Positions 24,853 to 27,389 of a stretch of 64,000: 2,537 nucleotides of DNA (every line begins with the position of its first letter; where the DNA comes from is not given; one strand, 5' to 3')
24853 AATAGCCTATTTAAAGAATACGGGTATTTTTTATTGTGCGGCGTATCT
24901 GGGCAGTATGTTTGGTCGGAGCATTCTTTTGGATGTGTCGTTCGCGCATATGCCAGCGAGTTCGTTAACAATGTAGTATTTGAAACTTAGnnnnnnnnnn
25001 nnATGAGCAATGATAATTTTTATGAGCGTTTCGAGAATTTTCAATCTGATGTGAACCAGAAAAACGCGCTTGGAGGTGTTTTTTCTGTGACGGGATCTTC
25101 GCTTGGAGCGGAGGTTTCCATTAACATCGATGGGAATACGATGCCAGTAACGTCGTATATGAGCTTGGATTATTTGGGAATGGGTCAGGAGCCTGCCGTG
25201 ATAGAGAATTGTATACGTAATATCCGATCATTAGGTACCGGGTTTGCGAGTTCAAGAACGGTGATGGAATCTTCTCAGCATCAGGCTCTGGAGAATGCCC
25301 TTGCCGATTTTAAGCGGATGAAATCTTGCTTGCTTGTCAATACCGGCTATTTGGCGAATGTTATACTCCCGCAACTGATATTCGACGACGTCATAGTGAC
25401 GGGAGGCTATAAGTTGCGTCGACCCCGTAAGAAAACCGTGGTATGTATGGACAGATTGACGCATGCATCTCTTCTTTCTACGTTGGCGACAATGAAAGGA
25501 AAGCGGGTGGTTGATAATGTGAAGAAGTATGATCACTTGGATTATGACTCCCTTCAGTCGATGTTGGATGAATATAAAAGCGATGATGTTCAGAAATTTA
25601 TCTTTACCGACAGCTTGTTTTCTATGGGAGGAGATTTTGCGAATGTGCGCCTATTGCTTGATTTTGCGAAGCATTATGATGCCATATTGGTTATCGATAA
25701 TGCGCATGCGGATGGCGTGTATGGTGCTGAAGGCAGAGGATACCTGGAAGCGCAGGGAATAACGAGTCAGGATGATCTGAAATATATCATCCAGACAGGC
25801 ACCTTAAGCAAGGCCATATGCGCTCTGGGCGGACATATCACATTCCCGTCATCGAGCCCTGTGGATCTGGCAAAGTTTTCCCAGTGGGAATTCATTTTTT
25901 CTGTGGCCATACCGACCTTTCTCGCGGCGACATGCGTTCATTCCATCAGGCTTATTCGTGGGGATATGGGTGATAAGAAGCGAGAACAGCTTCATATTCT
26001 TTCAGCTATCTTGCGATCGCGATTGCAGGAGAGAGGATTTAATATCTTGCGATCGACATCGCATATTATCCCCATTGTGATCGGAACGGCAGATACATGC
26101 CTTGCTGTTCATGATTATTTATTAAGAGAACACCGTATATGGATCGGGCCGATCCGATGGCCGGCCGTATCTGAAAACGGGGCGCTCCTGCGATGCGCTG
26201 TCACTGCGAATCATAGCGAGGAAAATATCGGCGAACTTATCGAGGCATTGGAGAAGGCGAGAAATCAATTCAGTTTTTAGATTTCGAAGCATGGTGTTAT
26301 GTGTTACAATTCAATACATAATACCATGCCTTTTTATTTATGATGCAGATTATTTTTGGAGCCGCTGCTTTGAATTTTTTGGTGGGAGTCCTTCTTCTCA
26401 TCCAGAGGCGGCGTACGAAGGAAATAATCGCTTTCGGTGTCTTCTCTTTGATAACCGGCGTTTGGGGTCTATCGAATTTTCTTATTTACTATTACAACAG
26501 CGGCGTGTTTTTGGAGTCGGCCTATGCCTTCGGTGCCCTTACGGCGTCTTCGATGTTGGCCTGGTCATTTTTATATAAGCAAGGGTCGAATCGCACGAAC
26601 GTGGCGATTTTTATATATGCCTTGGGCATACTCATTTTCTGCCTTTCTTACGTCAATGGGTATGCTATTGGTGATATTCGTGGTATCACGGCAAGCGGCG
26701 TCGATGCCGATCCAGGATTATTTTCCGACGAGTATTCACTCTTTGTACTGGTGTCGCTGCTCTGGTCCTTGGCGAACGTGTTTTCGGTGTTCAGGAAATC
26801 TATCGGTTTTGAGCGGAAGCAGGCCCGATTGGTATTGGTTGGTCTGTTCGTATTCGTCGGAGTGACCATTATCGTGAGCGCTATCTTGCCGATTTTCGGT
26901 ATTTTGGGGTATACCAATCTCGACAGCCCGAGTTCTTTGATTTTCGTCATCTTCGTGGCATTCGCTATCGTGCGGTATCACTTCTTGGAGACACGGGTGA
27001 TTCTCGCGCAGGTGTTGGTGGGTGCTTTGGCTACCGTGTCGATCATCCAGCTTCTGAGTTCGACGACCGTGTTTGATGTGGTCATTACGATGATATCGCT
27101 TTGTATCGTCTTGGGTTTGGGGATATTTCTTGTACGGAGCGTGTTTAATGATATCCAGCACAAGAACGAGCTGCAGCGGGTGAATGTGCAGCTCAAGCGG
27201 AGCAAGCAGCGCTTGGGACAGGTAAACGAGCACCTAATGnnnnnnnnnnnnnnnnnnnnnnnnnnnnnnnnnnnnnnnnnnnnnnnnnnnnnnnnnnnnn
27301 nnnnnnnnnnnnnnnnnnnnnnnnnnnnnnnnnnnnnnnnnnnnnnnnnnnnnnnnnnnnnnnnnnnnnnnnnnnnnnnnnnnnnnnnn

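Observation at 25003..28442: AOS-family PLP enzyme + multi-TM histidine kinase + single-domain response regulator directly upstream of the type IV pilus operon: candidate CqsA/LqsA-type autoinducer module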

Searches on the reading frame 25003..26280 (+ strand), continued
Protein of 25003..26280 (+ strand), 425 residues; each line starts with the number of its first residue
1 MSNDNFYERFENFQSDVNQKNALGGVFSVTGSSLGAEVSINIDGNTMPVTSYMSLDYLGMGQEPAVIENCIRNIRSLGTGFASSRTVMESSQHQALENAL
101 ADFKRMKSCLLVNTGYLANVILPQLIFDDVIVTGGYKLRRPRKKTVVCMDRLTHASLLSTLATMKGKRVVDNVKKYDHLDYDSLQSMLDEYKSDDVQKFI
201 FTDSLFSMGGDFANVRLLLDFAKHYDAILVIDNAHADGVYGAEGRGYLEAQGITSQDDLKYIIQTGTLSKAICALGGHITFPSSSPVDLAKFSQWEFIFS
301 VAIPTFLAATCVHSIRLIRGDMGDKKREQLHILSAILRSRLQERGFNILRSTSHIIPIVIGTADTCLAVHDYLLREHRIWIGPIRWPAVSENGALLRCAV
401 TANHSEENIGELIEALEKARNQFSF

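Call 88: find_related_loci(query=A3, collection=metagenome_contigs, flank=7000)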
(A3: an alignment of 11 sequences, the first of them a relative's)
Query A3 (425 aa) in metagenome_contigs; peptide patterns used: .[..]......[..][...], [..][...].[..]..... (x = any residue, [..] = any of these).
121 stretches matched a pattern; 1 encode a relative of the query (tblastn E <= 1e-3); 1 distinct loci.
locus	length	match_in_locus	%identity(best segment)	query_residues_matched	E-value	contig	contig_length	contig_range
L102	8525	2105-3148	29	49-417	2e-41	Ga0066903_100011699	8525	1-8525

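Call 101: predict_structure(alignment_id=A4)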
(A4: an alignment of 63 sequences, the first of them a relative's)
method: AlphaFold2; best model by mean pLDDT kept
length: 425 residues; sequences in the alignment: 63
mean_pLDDT: 94.4   pTM: 0.92
mean pLDDT of the five models: 94.4, 93.3, 93.0, 92.8, 92.6
residues with pLDDT >= 90: 364; 70-90: 53; 50-70: 8; < 50: 0
segments of 3 or more residues with pLDDT < 50: none
pLDDT, mean of each block of 10 residues (from residue 1): 81 91 78 85 93 96 96 96 81 97 98 95 93 88 94 94 90 97 98 97 97 98 98 98 98 98 98 96 94 83 94 98 98 99 98 98 96 97 94 97 98 99 97
secondary structure, 60 per line:
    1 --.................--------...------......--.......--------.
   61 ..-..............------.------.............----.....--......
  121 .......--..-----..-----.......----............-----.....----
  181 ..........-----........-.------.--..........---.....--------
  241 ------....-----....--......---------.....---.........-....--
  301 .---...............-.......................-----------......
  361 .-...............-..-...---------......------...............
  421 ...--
elements in order: H3-19 E28-30 E37-42 E45-51 H64-77 H91-103 E108-112 H115-127 E144-150 H155-166 E172-176 H181-190 E196-203 H215-224 E228-232 H247-250 H256-259 E262-267 E277-281 H285-293 H295-298 H305-319 H321-343 E355-361 H363-377 E382-384 E394-399 H406-423

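Call 103: fold_search(model_id=the predicted structure, library=pdb)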
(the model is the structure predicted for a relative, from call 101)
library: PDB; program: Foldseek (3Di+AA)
matches with E <= 10: 1825; with E <= 0.001: 1394
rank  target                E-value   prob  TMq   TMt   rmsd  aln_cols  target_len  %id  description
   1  2bwn_B                1.6e-37  1.00  0.85  0.91   2.4       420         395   26  5-Aminolevulinate Synthase from Rhodobacter capsulatus (released 2005-09-27)
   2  2bwo_B                1.6e-37  1.00  0.85  0.90   3.0       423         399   26  5-Aminolevulinate Synthase from Rhodobacter capsulatus in complex with succinyl-CoA (released 2005-09-27)
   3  2bwp_B                4.1e-37  1.00  0.85  0.90   3.0       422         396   26  5-Aminolevulinate Synthase from Rhodobacter capsulatus in complex with glycine (released 2005-09-27)
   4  2bwn_E                7.3e-37  1.00  0.85  0.91   2.5       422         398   26  5-Aminolevulinate Synthase from Rhodobacter capsulatus (released 2005-09-27)
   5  2bwn_D                9.2e-37  1.00  0.85  0.91   2.5       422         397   26  5-Aminolevulinate Synthase from Rhodobacter capsulatus (released 2005-09-27)
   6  2bwo_A                1.0e-36  1.00  0.85  0.90   3.0       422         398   26  5-Aminolevulinate Synthase from Rhodobacter capsulatus in complex with succinyl-CoA (released 2005-09-27)
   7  6onn_B                1.2e-36  1.00  0.82  0.89   2.6       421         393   28  Crystal structure of 8-amino-7-oxononanoate synthase from Burkholderia phymatum (released 2019-05-01)
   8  7x98_B                2.0e-36  1.00  0.86  0.92   2.9       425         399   27  5-Aminolevulinate synthase HemA from Rhodopseudomonas palustris (released 2023-03-08)
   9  2bwn_A                3.1e-36  1.00  0.85  0.91   2.5       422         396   26  5-Aminolevulinate Synthase from Rhodobacter capsulatus (released 2005-09-27)
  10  7x98_A                3.7e-36  1.00  0.86  0.91   2.9       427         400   27  5-Aminolevulinate synthase HemA from Rhodopseudomonas palustris (released 2023-03-08)
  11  6onn_A                3.9e-36  1.00  0.82  0.89   3.1       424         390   27  Crystal structure of 8-amino-7-oxononanoate synthase from Burkholderia phymatum (released 2019-05-01)
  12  8s1y_B                4.2e-36  1.00  0.86  0.92   2.4       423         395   25  ThaOS V79A (released 2025-03-05)
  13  5vnx_B                4.2e-36  1.00  0.84  0.91   2.8       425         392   27  Crystal structure of an 8-amino-7-oxononanoate synthase from Burkholderia multivorans with a potential glycine-PLP-Lys (released 2017-05-17)
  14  7poa_B                6.6e-36  1.00  0.85  0.92   2.4       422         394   25  An Irreversible, Promiscuous and Highly Thermostable Claisen-Condensation Biocatalyst Drives the Synthesis of Substitu (released 2022-09-21)
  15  5vnx_A                7.0e-36  1.00  0.84  0.91   2.7       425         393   27  Crystal structure of an 8-amino-7-oxononanoate synthase from Burkholderia multivorans with a potential glycine-PLP-Lys (released 2017-05-17)
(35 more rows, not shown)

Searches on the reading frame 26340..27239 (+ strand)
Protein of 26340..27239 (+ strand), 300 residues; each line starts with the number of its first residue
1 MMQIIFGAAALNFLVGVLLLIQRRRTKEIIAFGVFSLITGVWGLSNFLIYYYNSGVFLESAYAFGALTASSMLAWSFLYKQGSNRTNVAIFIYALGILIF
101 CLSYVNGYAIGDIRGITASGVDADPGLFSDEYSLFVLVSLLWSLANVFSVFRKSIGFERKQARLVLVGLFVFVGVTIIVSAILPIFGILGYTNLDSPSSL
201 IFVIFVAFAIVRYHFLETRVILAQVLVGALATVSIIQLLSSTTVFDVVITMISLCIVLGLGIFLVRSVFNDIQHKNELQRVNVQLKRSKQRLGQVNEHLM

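Call 24: search_solved_structures(query=window:26340-27209:+, max_evalue=10, show_alignments=2)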
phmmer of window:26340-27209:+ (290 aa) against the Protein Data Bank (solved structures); distinct sequences matched with E-value up to 10: 2.
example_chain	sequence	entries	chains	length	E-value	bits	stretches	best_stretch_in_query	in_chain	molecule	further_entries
5z07_A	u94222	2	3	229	0.43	13.4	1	161-228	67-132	Cenp-I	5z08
4fgm_A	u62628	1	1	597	1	12.2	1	66-100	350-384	Aminopeptidase N family protein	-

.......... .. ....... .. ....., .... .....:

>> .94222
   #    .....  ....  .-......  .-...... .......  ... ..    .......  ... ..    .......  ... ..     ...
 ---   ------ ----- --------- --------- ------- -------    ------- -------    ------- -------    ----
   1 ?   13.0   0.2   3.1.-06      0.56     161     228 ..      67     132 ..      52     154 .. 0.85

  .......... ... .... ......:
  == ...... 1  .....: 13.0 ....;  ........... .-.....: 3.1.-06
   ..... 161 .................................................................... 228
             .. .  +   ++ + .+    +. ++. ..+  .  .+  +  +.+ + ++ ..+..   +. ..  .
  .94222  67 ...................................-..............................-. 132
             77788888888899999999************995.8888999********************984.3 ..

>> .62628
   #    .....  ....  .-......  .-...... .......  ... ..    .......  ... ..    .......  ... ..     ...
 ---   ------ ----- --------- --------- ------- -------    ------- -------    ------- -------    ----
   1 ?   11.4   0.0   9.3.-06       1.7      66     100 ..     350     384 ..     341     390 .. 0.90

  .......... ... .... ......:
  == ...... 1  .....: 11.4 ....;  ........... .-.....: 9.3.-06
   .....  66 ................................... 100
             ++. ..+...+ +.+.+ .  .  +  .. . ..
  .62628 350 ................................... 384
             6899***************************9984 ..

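Call 34: search_protein_families(library=pfam, proteins=[window:26340-27239:+], max_evalue=10)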
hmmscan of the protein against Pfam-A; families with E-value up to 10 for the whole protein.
window:26340-27239:+ (300 aa): 1 family
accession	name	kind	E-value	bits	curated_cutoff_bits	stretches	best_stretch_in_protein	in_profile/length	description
PF03647.18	Tmemb_14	-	0.05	14.7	24.8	1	176-258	2-90/92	Transmembrane proteins 14C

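Call 69: find_homologous_proteins(query=window:26340-27239:+, max_evalue=0.001)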
Query window:26340-27239:+ (300 aa): 1 proteins with E <= 0.001 among 8000 candidates.
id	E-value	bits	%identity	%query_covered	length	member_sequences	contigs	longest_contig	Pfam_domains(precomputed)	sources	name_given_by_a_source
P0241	5.7e-15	74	25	94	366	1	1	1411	-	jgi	-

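Call 79: search_protein_representatives(protein=window:26340-27224:+)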
Query: 295 residues. Proteins with E-value up to 0.001 (for the whole library): 1100; up to 1e-10: 203; up to 1e-30: 10. The best 150 are listed.
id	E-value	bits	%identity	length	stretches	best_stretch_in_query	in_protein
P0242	6.0e-74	265.4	48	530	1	2-289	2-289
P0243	2.5e-61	224.0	41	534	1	1-290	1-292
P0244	2.2e-53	198.0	37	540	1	1-293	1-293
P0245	1.5e-52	195.3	36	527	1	1-292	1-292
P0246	1.4e-39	152.8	33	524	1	5-289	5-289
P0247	1.3e-38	149.6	34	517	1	2-287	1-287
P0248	2.2e-35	139.0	30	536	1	4-292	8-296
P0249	1.4e-33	133.0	34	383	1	3-282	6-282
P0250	1.5e-32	129.7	34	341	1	4-282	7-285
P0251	3.6e-32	128.5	31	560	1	9-281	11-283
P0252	3.0e-30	122.1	28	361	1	10-289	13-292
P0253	1.7e-29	119.6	35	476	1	1-247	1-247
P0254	1.0e-27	113.8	29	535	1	7-293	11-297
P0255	1.3e-27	113.5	32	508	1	4-282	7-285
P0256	1.7e-27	113.1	33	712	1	4-246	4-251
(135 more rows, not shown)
